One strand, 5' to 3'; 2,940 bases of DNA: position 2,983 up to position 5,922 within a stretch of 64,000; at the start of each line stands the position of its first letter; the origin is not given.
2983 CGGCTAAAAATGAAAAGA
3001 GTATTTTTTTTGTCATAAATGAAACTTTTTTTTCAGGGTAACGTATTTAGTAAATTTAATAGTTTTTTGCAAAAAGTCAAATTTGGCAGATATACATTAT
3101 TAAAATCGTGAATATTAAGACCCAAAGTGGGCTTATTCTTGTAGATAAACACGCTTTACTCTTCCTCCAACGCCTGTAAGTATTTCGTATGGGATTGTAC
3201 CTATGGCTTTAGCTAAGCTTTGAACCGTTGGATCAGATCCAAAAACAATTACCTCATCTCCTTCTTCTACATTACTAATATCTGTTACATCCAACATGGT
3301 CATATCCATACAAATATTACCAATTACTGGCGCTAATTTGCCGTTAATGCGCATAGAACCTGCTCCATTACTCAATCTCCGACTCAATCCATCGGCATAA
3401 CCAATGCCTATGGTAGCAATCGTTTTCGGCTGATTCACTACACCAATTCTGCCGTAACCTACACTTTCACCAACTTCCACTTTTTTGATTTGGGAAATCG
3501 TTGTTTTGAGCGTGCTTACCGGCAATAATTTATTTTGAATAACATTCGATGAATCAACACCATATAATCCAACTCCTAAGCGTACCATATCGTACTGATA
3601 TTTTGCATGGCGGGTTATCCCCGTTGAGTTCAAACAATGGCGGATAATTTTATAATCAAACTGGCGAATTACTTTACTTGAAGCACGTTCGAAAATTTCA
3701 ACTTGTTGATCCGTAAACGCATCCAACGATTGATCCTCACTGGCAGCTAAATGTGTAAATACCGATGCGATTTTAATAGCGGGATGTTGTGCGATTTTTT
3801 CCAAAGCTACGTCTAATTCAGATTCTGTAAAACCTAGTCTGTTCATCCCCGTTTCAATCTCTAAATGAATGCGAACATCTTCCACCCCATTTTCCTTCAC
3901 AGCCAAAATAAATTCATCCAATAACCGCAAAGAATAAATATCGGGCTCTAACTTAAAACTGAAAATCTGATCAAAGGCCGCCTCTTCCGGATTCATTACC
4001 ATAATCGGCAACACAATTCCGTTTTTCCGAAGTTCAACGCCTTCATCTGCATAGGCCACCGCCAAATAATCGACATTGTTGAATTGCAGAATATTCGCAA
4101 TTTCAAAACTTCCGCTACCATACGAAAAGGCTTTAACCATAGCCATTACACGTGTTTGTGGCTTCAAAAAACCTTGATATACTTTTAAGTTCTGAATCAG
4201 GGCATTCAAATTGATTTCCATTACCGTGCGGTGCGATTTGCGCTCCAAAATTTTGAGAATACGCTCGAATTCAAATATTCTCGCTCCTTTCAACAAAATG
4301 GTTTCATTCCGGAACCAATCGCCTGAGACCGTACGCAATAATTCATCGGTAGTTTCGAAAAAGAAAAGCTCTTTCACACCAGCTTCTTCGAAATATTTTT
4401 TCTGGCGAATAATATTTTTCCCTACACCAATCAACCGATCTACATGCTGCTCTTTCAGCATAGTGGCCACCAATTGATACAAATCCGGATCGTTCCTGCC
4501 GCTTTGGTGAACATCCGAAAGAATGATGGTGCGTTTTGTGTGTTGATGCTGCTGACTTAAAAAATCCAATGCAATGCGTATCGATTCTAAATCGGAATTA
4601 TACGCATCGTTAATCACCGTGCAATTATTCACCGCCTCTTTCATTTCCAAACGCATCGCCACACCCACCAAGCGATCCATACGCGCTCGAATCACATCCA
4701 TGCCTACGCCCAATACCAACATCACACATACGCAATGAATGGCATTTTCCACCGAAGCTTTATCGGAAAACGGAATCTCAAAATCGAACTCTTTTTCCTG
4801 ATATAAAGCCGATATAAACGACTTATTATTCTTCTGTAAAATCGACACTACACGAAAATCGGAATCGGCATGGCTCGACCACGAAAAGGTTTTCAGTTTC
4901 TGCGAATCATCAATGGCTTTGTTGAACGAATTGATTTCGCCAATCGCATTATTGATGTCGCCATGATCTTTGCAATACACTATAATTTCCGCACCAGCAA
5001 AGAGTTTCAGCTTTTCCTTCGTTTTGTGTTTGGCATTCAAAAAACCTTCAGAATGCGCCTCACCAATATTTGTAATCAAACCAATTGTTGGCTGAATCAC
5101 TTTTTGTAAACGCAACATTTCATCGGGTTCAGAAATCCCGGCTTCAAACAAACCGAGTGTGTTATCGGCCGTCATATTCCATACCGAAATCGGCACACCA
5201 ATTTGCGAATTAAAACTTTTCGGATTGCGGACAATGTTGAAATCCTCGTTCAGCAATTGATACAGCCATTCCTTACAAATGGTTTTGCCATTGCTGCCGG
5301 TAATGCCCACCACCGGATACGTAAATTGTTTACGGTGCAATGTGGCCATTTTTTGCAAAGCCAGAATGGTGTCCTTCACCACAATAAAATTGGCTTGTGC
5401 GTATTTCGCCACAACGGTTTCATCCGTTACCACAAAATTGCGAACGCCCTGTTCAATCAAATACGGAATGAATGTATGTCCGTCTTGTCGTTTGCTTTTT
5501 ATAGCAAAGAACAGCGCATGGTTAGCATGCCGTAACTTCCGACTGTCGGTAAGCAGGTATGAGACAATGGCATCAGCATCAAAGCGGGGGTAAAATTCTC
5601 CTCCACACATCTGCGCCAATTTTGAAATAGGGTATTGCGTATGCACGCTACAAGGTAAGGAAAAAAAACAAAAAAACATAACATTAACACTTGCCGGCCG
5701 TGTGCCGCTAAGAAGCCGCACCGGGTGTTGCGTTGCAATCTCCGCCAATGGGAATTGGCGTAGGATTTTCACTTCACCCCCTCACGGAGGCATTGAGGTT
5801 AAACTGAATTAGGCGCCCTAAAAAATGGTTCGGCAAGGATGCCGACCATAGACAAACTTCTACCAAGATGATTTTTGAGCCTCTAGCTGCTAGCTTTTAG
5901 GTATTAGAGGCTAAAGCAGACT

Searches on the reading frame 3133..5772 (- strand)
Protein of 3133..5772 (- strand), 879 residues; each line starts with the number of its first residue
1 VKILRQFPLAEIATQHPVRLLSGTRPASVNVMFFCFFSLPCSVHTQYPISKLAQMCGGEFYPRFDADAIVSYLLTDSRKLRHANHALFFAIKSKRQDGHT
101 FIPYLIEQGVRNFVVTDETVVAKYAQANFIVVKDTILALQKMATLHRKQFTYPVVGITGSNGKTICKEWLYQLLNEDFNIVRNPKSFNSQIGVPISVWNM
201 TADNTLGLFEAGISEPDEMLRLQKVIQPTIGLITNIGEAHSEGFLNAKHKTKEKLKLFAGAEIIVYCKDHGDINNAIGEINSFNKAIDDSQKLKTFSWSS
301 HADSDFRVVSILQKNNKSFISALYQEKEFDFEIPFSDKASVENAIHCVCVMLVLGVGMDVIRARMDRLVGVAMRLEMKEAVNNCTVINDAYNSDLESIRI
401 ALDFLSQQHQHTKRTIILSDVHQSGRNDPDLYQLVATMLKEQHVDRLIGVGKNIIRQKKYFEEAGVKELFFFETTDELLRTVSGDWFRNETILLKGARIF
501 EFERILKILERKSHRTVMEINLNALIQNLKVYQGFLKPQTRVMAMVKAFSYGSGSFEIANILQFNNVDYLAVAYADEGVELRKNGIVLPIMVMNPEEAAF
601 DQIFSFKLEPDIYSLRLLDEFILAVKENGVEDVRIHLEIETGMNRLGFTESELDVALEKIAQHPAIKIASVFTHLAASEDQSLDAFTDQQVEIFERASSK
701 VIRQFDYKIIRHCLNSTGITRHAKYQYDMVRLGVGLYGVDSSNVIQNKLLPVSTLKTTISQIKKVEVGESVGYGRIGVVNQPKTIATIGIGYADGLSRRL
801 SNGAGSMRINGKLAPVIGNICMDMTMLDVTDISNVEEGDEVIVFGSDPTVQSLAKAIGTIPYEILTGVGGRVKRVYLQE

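Call 68: search_protein_families(library=pfam, proteins=[window:3133-5772:-], max_evalue=0.00001)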
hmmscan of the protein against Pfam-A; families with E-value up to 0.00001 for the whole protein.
window:3133-5772:- (879 aa): 4 families
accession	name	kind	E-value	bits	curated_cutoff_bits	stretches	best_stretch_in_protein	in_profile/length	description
PF01168.26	Ala_racemase_N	-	5.8e-51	173.7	24.1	1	520-739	1-218/220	Alanine racemase, N-terminal domain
PF00842.27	Ala_racemase_C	-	1.4e-44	151.1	25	1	752-876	1-127/127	Alanine racemase, C-terminal domain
PF08245.18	Mur_ligase_M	-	3.2e-21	76.6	24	1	157-350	1-199/200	Mur ligase middle domain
PF01225.30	Mur_ligase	-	3.2e-06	27.8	21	1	75-144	7-92/95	Mur ligase family, catalytic domain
